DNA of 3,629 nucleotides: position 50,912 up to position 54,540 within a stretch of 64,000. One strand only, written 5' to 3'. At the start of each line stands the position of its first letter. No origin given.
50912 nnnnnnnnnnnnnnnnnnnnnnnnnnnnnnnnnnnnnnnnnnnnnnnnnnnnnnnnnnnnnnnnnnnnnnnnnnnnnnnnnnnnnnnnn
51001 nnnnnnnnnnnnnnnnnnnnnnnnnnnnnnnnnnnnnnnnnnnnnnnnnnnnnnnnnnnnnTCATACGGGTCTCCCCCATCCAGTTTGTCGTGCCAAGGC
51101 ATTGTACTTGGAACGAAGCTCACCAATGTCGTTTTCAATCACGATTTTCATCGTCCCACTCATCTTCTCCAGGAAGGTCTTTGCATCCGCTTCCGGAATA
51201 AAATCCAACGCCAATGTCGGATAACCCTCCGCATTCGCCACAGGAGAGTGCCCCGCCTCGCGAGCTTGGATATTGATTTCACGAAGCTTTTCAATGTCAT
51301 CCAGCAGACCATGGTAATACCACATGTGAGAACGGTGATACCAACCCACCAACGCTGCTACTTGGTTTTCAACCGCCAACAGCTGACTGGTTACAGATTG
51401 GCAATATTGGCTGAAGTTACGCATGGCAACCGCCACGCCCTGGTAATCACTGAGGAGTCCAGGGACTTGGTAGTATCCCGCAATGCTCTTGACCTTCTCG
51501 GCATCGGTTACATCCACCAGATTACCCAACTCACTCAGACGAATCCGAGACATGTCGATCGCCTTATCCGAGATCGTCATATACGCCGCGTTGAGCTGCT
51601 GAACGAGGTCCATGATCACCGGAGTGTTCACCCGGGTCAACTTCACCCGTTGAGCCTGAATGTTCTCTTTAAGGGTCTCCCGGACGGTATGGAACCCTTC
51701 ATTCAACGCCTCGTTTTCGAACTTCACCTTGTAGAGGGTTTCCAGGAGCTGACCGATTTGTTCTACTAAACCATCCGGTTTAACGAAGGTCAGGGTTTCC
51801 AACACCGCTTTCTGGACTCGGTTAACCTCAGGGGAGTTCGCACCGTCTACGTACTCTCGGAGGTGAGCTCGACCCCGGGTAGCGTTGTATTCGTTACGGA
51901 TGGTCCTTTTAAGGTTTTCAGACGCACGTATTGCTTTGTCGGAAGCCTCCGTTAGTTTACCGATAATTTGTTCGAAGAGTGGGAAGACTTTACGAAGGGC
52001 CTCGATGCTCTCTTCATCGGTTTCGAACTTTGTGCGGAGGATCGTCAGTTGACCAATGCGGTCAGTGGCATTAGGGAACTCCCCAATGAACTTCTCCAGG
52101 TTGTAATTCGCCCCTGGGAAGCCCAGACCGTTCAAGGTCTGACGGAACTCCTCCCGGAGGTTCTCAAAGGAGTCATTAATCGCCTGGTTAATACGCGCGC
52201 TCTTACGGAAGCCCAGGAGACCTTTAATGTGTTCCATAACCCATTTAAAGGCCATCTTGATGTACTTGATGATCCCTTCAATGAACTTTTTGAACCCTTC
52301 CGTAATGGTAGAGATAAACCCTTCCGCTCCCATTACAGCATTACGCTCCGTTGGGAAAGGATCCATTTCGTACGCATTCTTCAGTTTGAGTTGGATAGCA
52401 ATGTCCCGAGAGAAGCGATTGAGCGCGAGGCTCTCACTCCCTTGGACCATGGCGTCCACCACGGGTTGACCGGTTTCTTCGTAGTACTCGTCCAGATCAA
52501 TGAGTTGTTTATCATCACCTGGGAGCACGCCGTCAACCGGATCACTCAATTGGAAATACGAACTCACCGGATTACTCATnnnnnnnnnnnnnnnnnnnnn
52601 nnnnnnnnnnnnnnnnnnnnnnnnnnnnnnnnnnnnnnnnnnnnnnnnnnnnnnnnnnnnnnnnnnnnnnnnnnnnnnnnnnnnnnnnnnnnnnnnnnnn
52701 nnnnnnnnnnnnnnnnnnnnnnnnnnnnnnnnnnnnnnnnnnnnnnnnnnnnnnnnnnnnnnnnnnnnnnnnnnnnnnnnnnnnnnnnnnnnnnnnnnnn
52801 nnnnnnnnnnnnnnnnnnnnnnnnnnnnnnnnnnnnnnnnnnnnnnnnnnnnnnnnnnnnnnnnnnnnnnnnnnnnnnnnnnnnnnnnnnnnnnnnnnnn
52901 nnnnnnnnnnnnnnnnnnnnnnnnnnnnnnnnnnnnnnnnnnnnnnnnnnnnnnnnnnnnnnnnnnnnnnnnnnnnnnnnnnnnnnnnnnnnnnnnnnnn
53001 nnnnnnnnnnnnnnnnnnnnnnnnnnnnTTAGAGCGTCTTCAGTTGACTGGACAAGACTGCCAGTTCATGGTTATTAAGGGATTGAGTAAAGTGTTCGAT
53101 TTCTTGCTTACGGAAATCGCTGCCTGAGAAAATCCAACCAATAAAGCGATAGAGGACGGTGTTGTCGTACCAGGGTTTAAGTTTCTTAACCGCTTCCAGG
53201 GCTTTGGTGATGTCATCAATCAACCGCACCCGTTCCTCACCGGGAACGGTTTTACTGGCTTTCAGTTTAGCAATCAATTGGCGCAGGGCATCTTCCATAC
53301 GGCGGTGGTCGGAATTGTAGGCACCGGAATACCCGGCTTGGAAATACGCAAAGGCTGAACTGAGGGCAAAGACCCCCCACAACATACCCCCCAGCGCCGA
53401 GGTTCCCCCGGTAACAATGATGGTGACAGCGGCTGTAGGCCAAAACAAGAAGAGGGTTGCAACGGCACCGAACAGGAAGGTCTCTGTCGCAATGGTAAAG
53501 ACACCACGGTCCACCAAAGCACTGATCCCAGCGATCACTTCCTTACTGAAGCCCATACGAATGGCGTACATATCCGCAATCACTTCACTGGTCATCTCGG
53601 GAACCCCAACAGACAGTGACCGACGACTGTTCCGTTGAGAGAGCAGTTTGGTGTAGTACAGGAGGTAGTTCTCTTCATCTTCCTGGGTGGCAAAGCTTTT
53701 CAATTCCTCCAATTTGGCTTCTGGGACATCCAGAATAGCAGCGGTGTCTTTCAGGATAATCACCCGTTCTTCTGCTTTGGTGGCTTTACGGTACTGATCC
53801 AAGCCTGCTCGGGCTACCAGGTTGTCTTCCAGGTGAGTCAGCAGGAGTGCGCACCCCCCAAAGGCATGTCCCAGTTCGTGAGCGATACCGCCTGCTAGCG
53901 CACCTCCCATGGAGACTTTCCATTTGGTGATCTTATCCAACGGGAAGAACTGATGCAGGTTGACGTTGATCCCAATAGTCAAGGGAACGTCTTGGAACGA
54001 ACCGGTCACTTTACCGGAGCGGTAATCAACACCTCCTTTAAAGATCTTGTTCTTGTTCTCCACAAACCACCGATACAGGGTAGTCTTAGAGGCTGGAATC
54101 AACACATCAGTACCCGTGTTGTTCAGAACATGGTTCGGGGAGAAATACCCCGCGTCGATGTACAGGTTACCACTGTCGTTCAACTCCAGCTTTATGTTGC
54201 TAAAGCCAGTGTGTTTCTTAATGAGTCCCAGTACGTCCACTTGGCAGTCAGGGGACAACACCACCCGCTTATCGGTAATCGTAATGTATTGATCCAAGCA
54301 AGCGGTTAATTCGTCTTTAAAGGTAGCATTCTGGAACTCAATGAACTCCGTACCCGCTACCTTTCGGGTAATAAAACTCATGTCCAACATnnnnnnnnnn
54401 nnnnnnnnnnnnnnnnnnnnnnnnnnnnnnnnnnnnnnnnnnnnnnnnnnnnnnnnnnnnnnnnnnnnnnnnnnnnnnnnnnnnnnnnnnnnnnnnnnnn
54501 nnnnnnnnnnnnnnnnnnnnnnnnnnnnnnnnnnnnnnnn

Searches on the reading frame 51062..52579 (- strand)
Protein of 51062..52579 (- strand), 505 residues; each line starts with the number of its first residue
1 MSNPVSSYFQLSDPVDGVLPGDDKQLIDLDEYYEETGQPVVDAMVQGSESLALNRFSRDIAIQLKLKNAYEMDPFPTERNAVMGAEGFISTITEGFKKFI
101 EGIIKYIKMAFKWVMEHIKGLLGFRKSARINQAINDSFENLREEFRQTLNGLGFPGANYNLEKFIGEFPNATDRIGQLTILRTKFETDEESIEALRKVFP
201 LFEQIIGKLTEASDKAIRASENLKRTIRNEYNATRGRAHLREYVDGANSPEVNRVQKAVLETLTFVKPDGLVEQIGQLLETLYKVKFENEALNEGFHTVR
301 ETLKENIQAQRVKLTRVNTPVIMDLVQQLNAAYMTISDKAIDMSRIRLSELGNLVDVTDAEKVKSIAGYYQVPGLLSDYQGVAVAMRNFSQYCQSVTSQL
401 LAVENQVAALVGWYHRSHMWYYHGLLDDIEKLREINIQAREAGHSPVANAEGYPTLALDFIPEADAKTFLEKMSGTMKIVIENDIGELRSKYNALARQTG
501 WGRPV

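Call 11: search_protein_families(library=pfam, proteins=[window:51062-52579:-], max_evalue=1)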
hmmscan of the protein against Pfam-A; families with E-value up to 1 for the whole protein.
window:51062-52579:- (505 aa): 4 families
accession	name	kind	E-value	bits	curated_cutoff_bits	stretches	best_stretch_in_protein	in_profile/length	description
PF06810.17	Phage_scaffold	-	0.035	14.5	35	1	252-360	28-137/170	Phage capsid assembly scaffolding protein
PF08032.17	SpoU_sub_bind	-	0.058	14.2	22.8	0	293-342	2-55/76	RNA 2'-O ribose methyltransferase substrate binding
PF10734.14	DUF2523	-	0.068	14.1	22.1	0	86-135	20-66/80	Protein of unknown function (DUF2523)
PF11563.14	Protoglobin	-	0.093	13.2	25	1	187-245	14-72/158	Protoglobin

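Call 12: search_protein_families(library=phrogs, proteins=[window:51062-52579:-], max_evalue=0.01)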
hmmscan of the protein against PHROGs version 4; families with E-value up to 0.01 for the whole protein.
window:51062-52579:- (505 aa): 2 families
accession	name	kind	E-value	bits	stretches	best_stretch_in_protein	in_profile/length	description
phrog_14541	-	head and packaging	7e-201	669.5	1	1-505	1-508/508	virion structural protein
phrog_1272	-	tail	0.0011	17.7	1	85-328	772-980/1606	tail length tape measure protein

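Call 30: find_homologous_proteins(query=window:51062-52579:-, max_evalue=0.001)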
Query window:51062-52579:- (505 aa): 40 proteins with E <= 0.001 among 8000 candidates.
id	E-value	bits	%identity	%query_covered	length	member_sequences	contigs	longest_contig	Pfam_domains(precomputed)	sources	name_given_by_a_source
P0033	0.0e+0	1121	100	100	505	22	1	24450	-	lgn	-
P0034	8.9e-185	633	57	99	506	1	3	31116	-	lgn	-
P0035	1.5e-184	633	57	100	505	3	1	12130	-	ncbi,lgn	ncbi:hypothetical protein D3C81_424710 [compost metagenome]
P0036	9.3e-178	610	54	100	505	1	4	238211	-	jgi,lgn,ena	-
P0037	1.3e-177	610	54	99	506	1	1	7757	-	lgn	-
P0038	1.6e-172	593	53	100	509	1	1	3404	-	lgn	-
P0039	5.6e-171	588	52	100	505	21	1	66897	-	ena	-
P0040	5.3e-168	578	52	100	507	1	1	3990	-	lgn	-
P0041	1.4e-167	577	51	100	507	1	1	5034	-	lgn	-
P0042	1.1e-166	574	52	100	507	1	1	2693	-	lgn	-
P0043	7.0e-166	571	52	99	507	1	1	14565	-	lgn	-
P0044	7.2e-163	561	51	99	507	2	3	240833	-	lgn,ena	-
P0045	1.1e-160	554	51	99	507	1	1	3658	-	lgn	-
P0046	3.4e-160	552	48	100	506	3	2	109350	-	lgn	-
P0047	8.3e-159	548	49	100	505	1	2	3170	-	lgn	-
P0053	2.2e-143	497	47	100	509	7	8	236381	PF12699.14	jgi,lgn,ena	jgi:hypothetical protein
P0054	1.2e-141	491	46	100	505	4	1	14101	PF12699.14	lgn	-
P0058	4.7e-137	476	44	100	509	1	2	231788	-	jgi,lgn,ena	jgi:hypothetical protein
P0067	1.6e-125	438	43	100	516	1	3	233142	-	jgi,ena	jgi:hypothetical protein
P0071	2.5e-82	296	35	99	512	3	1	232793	-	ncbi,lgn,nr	ncbi:hypothetical protein NFI00_000088 [Salmonella enterica]|nr:hypothetical protein [Salmonella ent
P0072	8.6e-76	274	34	98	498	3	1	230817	PF12699.14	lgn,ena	-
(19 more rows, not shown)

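Call 55: search_solved_structures(query=A4, max_evalue=1)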
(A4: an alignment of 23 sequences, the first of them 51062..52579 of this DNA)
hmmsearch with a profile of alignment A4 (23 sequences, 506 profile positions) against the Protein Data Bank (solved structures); distinct sequences matched with E-value up to 1: 1.
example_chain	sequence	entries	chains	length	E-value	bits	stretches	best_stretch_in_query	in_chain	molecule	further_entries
5fiy_A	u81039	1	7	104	0.11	14.2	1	162-230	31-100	PRKC APOPTOSIS WT1 REGULATOR PROTEIN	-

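Call 72: find_encoding_contigs(protein=P0036, flank=10000, max_places=1)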
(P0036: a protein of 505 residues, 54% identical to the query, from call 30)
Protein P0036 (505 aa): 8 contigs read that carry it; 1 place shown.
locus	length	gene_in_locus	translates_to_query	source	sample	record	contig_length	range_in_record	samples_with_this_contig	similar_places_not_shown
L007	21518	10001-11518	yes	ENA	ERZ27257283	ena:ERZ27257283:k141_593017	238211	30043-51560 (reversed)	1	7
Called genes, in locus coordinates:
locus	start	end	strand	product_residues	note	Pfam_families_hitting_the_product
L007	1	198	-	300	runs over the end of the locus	-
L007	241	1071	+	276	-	-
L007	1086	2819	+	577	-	-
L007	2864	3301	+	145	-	-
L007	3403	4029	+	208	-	-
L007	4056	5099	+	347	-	-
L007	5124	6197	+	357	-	-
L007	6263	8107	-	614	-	-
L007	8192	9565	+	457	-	-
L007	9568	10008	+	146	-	-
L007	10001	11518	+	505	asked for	-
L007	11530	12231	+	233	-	-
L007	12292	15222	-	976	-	-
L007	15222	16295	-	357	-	PF23971:Phage_TTP_15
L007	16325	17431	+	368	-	-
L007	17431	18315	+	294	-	-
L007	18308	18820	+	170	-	-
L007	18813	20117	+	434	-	PF12699:phiKZ_IP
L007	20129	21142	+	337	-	PF12699:phiKZ_IP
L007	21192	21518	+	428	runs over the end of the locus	PF12699:phiKZ_IP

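Call 73: find_encoding_contigs(protein=P0053, flank=10000, max_places=1)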
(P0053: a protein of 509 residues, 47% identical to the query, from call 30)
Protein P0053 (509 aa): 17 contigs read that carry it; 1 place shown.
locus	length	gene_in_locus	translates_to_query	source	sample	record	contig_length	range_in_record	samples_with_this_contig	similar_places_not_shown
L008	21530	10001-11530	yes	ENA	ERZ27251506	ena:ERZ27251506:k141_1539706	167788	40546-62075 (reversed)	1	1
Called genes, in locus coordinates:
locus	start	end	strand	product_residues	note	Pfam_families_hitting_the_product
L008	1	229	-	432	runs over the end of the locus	-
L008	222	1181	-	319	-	-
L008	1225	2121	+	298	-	-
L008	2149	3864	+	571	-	-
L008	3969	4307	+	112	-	-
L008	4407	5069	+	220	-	-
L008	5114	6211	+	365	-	-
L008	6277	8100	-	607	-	-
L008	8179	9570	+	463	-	-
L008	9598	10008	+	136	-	-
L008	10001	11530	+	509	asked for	PF12699:phiKZ_IP (weak)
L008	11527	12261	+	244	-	-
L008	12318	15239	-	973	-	-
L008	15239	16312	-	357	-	PF23971:Phage_TTP_15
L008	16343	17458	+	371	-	-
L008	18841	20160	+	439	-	PF12699:phiKZ_IP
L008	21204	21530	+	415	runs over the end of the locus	PF12699:phiKZ_IP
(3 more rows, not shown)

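Call 74: find_encoding_contigs(protein=P0067, flank=10000, max_places=1)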
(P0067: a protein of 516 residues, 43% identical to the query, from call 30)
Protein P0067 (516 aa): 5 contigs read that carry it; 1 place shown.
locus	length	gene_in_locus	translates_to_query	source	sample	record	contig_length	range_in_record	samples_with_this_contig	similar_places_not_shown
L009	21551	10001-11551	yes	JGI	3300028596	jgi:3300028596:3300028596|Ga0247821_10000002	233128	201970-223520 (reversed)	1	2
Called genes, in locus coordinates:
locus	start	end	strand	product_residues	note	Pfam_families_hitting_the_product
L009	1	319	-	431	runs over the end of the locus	-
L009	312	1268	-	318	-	-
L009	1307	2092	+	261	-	-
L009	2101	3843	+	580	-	-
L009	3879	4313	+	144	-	-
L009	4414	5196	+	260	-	-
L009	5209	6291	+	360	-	-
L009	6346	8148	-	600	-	-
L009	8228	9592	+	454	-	-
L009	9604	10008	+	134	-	-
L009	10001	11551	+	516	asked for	-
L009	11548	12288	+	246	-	-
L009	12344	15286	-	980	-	-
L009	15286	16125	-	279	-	PF23971:Phage_TTP_15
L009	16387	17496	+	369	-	-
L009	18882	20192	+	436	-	PF12699:phiKZ_IP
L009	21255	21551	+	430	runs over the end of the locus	PF12699:phiKZ_IP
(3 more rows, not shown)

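Call 75: find_encoding_contigs(protein=P0071, flank=10000, max_places=1)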
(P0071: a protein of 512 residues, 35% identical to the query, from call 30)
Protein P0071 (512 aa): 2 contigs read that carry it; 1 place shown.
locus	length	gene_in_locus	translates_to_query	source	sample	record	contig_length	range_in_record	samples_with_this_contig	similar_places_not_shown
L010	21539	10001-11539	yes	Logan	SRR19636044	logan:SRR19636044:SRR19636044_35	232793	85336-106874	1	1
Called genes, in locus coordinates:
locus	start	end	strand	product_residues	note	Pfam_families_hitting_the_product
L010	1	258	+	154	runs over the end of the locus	-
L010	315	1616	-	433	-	-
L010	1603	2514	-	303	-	-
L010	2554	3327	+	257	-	-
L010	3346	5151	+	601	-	-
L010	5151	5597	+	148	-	-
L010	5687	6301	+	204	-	-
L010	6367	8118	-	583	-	PF03104:DNA_pol_B_exo1 (faint)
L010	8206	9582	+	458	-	-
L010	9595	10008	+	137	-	-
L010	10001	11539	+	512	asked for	-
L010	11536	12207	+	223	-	-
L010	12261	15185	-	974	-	-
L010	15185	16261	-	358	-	PF23971:Phage_TTP_15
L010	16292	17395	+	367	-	-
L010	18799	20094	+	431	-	PF12699:phiKZ_IP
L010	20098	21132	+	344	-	PF12699:phiKZ_IP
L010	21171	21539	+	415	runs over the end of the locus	PF12699:phiKZ_IP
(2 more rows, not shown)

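Call 76: find_encoding_contigs(protein=P0058, flank=10000, max_places=1)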
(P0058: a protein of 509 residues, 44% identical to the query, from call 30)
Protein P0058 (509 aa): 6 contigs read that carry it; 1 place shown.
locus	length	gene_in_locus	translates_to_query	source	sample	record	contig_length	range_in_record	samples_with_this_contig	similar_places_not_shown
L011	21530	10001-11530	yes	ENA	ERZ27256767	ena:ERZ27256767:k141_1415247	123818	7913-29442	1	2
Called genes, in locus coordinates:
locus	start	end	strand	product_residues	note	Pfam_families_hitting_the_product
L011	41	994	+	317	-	-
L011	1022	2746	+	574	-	-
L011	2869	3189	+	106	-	-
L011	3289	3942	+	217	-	-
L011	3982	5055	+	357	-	-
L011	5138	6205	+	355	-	-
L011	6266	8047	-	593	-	-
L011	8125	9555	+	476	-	-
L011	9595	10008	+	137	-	-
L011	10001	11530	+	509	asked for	-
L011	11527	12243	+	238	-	-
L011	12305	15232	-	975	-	-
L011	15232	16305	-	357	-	PF23971:Phage_TTP_15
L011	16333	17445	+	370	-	-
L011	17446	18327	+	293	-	-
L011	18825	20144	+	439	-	PF12699:phiKZ_IP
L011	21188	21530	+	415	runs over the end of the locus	PF12699:phiKZ_IP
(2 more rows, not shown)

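Call 97: search_protein_families(library=pfam, proteins=[P0053, P0072, P0054, L007:20129-21142:+, L007:4056-5099:+], max_evalue=0.1)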
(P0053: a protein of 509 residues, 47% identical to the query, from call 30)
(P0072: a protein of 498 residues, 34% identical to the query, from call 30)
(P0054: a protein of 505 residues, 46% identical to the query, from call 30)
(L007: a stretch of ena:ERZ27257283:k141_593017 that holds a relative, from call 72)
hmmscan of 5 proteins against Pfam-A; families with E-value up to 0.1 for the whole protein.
P0053 (509 aa): 1 family
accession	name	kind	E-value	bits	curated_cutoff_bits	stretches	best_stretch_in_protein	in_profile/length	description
PF12699.13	phiKZ_IP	-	1.2e-05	25.1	27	1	58-118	59-122/387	phiKZ-like phage internal head proteins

P0072 (498 aa): 6 families
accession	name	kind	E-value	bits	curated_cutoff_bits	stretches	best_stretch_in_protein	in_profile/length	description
PF12699.13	phiKZ_IP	-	0.00067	19.4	27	1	31-216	12-220/387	phiKZ-like phage internal head proteins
PF00435.27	Spectrin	-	0.0014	19.6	29.9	1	257-338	18-97/105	Spectrin repeat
PF04353.18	Rsd_AlgQ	-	0.026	15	35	0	283-335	82-133/150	Regulator of RNA polymerase sigma(70) subunit, Rsd/AlgQ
PF02185.22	HR1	-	0.03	14.7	33.1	0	286-336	12-62/67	Hr1 repeat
PF07924.16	NuiA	-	0.053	14.3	22.1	0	374-428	71-117/130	Nuclease A inhibitor-like protein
PF07083.16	DUF1351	-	0.07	13.3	27.8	0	97-150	71-123/210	Protein of unknown function (DUF1351)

P0054 (505 aa): 1 family
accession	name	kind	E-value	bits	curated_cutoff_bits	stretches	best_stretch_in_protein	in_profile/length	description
PF12699.13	phiKZ_IP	-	7.9e-09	35.6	27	1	40-128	46-132/387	phiKZ-like phage internal head proteins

L007:20129-21142:+ (337 aa): 3 families
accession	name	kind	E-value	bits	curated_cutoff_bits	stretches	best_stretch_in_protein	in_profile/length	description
PF12699.13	phiKZ_IP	-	2.3e-11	44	27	1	100-312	142-364/387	phiKZ-like phage internal head proteins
PF11887.13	Mce4_CUP1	-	0.011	15.7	32.6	0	131-169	78-116/222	Cholesterol uptake porter CUP1 of Mce4, putative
PF05440.17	MtrB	-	0.028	15.3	27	0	113-179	7-73/94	Tetrahydromethanopterin S-methyltransferase subunit B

L007:4056-5099:+ (347 aa): 3 families
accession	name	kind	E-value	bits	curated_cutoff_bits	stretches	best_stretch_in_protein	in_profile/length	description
PF25530.1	EF-hand_SWAP70_N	-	0.0027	18.1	27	1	155-232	7-83/95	Switch-associated protein 70-like, N-terminal EF-hand domain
PF24481.2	CT398_CC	-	0.017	15.4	27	1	117-219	47-150/180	CT398-like coiled coil hairpin domain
PF16678.12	UBA_HOIP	-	0.018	15.4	22.4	1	151-242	45-137/152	HOIP UBA domain pair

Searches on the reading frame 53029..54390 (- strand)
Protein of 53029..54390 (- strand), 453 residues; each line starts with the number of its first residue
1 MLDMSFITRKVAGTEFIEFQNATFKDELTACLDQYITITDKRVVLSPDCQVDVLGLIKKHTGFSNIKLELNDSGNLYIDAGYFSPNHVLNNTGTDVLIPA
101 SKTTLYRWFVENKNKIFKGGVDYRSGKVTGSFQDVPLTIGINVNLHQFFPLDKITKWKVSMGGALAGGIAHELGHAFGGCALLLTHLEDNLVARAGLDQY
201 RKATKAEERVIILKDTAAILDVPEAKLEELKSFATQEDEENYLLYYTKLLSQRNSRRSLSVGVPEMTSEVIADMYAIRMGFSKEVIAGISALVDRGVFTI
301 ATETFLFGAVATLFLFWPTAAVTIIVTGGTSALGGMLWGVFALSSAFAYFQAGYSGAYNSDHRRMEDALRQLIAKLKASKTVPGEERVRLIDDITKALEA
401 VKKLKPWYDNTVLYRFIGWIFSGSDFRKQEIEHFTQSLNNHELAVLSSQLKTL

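Call 11: search_protein_families(library=pfam, proteins=[window:53029-54390:-], max_evalue=1)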
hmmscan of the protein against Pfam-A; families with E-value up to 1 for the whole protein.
window:53029-54390:- (453 aa): 1 family
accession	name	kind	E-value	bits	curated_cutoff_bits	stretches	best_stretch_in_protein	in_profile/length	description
PF11167.13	DUF2953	-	0.6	10.7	22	0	320-341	8-29/53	Protein of unknown function (DUF2953)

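Call 12: search_protein_families(library=phrogs, proteins=[window:53029-54390:-], max_evalue=0.01)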
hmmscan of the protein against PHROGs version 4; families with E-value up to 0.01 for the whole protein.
window:53029-54390:- (453 aa): 1 family
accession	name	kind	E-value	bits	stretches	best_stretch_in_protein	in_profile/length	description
phrog_2767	-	unknown function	1.4e-105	354.7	1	5-453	4-441/442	-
